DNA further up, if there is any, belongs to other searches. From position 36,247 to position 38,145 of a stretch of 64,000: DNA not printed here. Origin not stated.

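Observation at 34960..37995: Class B sortase carrying a ~290-aa cytoplasmic N-terminal extension, divergently paired with an Asp/Glu-rich surface protein that lacks a canonical sorting motif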

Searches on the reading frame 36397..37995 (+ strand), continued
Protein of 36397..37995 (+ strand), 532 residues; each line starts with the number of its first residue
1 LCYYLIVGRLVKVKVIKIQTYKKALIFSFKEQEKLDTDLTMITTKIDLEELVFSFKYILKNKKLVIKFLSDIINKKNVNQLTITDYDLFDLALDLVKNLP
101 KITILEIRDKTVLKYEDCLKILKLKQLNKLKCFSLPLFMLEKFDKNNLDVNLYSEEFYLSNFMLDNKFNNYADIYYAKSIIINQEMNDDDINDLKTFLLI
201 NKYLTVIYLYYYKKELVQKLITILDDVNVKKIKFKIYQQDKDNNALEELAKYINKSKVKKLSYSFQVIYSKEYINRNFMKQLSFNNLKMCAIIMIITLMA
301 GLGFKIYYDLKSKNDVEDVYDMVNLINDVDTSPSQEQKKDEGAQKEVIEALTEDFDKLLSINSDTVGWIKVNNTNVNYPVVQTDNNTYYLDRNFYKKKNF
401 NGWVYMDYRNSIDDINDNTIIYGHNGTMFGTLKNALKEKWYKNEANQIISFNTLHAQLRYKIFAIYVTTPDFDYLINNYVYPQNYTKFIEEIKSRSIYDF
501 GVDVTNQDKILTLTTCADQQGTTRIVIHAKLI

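Call 42: search_solved_structures(query=window:36433-37992:+, max_evalue=0.001, show_alignments=2)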
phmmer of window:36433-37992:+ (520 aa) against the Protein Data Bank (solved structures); distinct sequences matched with E-value up to 0.001: 15.
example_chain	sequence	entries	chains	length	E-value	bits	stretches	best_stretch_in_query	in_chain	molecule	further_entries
2oqw_A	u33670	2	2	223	1.3e-37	133.2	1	315-520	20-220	Sortase B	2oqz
1rz2_A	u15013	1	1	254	1.5e-37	133.1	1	309-520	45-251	conserved hypothetical protein BA4783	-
1ng5_A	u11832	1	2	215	1.4e-36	129.8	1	341-520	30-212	sortase B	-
4lfd_A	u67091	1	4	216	2.1e-36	129.3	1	337-520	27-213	Sortase B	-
1qx6_A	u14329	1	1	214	2.3e-36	129.2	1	341-520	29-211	NPQTN specific sortase B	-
1qwz_A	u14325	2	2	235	3.9e-36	128.4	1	341-520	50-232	NPQTN specific sortase B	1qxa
5gyj_A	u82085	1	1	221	8.8e-35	123.9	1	344-519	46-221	Putative peptidase C60B, sortase B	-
6kyc_A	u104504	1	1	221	1.1e-34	123.7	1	344-519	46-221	Putative peptidase C60B, sortase B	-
4ux7_A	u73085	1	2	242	1.2e-34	123.5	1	344-520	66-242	PUTATIVE PEPTIDASE C60B, SORTASE B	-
6kyd_A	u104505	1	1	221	5.6e-34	121.3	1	344-519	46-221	Putative peptidase C60B, sortase B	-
5jcv_A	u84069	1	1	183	7.9e-29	104.3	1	346-518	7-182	Lmo2181 protein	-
5b23_A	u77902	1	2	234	1.5e-25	93.5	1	337-518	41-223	Uncharacterized protein Sortase B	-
5yfk_A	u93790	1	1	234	4.9e-24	88.5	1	337-518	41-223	Uncharacterized protein Sortase B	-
3psq_A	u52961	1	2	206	1e-23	87.5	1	342-516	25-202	Hypothetical exported protein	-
4y4q_A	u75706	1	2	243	1.3e-16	64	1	330-518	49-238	Sortase, SrtB family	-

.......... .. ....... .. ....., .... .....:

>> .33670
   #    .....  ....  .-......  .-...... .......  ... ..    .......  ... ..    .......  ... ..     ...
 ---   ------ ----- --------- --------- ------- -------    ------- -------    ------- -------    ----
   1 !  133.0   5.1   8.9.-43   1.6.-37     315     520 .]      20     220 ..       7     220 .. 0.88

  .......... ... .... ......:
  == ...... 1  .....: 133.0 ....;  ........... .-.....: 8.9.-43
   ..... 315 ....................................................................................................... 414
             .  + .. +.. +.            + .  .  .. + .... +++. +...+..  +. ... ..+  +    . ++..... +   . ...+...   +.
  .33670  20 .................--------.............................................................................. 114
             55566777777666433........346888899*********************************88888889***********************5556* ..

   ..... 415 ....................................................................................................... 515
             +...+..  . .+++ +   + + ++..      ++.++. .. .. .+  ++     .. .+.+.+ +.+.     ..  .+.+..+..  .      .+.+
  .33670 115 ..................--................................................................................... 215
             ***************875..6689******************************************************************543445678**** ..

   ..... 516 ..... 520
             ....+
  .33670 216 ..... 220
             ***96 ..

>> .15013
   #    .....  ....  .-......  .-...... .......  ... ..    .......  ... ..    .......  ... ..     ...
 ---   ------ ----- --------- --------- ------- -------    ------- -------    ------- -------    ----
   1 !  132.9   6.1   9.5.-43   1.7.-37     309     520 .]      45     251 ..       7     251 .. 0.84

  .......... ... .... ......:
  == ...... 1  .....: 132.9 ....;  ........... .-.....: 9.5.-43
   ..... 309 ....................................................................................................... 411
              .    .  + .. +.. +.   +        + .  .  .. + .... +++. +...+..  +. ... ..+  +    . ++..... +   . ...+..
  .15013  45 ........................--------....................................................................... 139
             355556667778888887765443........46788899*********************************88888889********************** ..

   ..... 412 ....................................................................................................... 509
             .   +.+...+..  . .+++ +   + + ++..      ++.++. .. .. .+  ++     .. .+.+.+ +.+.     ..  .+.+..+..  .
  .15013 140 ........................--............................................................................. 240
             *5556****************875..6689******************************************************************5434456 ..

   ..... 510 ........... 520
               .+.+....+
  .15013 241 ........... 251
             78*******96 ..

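Call 48: search_protein_families(library=pfam, proteins=[L011:4052-4861:-, L066:4063-4863:-, L042:3896-4876:-, L053:4159-4860:-, L018:3972-4865:-, L086:4265-4804:-, L068:4336-4863:-, L085:1800-3269:-, L013:2240-3178:-, L006:5046-5828:-], max_evalue=0.1)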
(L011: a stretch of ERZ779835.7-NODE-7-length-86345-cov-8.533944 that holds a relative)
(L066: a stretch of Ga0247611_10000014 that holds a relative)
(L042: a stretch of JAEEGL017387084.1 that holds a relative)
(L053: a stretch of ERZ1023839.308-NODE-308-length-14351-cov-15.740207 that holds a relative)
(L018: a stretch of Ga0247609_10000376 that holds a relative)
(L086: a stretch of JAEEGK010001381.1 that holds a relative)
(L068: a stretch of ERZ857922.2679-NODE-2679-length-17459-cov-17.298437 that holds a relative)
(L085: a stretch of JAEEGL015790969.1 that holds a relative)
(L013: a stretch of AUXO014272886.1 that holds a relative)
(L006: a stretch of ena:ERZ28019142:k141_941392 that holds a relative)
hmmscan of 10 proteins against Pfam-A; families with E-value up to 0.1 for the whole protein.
L011:4052-4861:- (269 aa): 1 family
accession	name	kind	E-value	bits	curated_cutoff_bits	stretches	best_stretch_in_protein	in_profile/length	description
PF00746.26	Gram_pos_anchor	-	0.061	13.7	20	1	235-265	10-40/43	LPXTG cell wall anchor motif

L066:4063-4863:- (266 aa): 1 family
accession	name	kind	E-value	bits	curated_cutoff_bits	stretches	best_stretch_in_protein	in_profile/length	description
PF00746.26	Gram_pos_anchor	-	0.043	14.2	20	1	232-261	10-39/43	LPXTG cell wall anchor motif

L042:3896-4876:- (326 aa): 1 family
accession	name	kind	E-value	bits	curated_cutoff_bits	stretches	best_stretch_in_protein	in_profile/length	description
PF00746.26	Gram_pos_anchor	-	0.00094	19.5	20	1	291-322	9-40/43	LPXTG cell wall anchor motif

L053:4159-4860:- (233 aa): 1 family
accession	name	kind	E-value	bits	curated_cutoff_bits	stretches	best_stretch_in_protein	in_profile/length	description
PF00746.26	Gram_pos_anchor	-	0.014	15.8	20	1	200-229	10-40/43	LPXTG cell wall anchor motif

L018:3972-4865:- (297 aa): 0 families

L086:4265-4804:- (179 aa): 2 families
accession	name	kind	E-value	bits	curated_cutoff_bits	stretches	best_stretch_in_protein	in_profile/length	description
PF13085.11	Fer2_3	-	0.023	15.1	27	1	20-69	44-89/107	2Fe-2S iron-sulfur cluster binding domain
PF14610.12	Psg1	-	0.096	12.9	30.1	0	117-175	123-183/186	Ykl077w/Psg1 (Pma1 Stabilization in Golgi)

L068:4336-4863:- (175 aa): 2 families
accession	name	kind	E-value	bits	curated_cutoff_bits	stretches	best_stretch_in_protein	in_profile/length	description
PF20495.3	DUF6727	-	0.026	14.8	22.3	1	46-133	41-125/152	Family of unknown function (DUF6727)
PF11384.13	DUF3188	-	0.095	12.8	24.6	1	146-167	26-47/50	Protein of unknown function (DUF3188)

L085:1800-3269:- (489 aa): 1 family
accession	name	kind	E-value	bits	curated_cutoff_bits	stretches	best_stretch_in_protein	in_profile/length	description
PF09479.16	Flg_new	-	1.7e-12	47.7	27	2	282-340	3-53/65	Listeria-Bacteroides repeat domain (List_Bact_rpt)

L013:2240-3178:- (312 aa): 1 family
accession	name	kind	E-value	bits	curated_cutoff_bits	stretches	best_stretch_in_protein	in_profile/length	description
PF19157.5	DUF5839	-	0.032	14.7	23.7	1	46-80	18-53/83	Family of unknown function (DUF5839)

L006:5046-5828:- (260 aa): 2 families
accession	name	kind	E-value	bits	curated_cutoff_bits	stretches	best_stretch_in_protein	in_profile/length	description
PF09134.16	Invasin_D3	-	0.0028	18.6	33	1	23-80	27-86/98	Invasin, domain 3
PF23997.1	DUF7315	-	0.066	14.1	27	0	3-33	11-40/102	Domain of unknown function (DUF7315)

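Call 49: search_protein_families(library=ncbifam, proteins=[L011:4052-4252:-, L066:4063-4263:-, L068:4336-4536:-, L006:5046-5246:-, L085:1800-2000:-], max_evalue=10)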
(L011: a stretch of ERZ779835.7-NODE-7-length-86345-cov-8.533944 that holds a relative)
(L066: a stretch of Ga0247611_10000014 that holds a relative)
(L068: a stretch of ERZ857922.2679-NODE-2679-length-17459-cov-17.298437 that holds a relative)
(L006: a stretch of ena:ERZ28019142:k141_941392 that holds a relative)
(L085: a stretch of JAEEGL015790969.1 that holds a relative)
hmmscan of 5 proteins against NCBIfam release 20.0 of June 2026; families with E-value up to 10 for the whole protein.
L011:4052-4252:- (66 aa): 2 families
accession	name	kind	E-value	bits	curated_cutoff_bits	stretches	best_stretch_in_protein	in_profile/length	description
TIGR01167.1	LPXTG_anchor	domain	0.019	15.6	15.9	1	32-62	3-34/34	LPXTG cell wall anchor domain-containing protein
NF053819.1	EF0750_LPXTG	subfamily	0.12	12.9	47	1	18-62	56-104/105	EF2685/EF0750 family sortase-dependent surface protein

L066:4063-4263:- (66 aa): 2 families
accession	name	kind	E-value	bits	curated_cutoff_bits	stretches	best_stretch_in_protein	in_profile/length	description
TIGR01167.1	LPXTG_anchor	domain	0.011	16.4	15.9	1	32-61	3-33/34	LPXTG cell wall anchor domain-containing protein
NF033846.1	Rumino_NPXTG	domain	0.045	14.1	23.5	1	31-61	1-30/30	NPXTG-anchored protein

L068:4336-4536:- (66 aa): 4 families
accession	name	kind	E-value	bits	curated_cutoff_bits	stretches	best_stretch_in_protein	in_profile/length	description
NF033846.1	Rumino_NPXTG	domain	0.0014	18.8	23.5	1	31-60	1-29/30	NPXTG-anchored protein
TIGR01167.1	LPXTG_anchor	domain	0.0071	17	15.9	1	32-60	3-32/34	LPXTG cell wall anchor domain-containing protein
TIGR03656.1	IsdC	equivalog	0.039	13.8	155.85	1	21-62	176-217/219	heme uptake protein IsdC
NF007575.0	PRK10207.1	equivalog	0.078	11.7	856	1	27-61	163-197/489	dipeptide/tripeptide permease DtpB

L006:5046-5246:- (66 aa): 5 families
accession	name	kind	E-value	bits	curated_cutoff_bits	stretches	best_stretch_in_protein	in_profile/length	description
NF033846.1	Rumino_NPXTG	domain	0.00044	20.4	23.5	1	34-63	1-30/30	NPXTG-anchored protein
TIGR03656.1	IsdC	equivalog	0.0046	16.8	155.85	1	18-64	170-216/219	heme uptake protein IsdC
NF053819.1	EF0750_LPXTG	subfamily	0.014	15.9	47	1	12-64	47-105/105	EF2685/EF0750 family sortase-dependent surface protein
NF041528.1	strep_LAETG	domain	0.068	13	30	1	40-54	10-24/35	LAETG motif-containing sortase-dependent surface protein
NF033486.1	harvest_ssl1498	equivalog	0.086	12.8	45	1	25-58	13-48/53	photosystem II assembly protein Psb34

L085:1800-2000:- (66 aa): 4 families
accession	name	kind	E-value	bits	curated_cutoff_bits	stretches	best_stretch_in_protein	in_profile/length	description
NF033846.1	Rumino_NPXTG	domain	0.00069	19.8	23.5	1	31-61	1-30/30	NPXTG-anchored protein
TIGR01167.1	LPXTG_anchor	domain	0.0027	18.3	15.9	1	32-61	3-33/34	LPXTG cell wall anchor domain-containing protein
TIGR03656.1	IsdC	equivalog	0.0035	17.2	155.85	1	25-62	180-217/219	heme uptake protein IsdC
TIGR02543.1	List_Bact_rpt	repeat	0.066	13.6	20.95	1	19-34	29-44/44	TIGR02543 family repeat protein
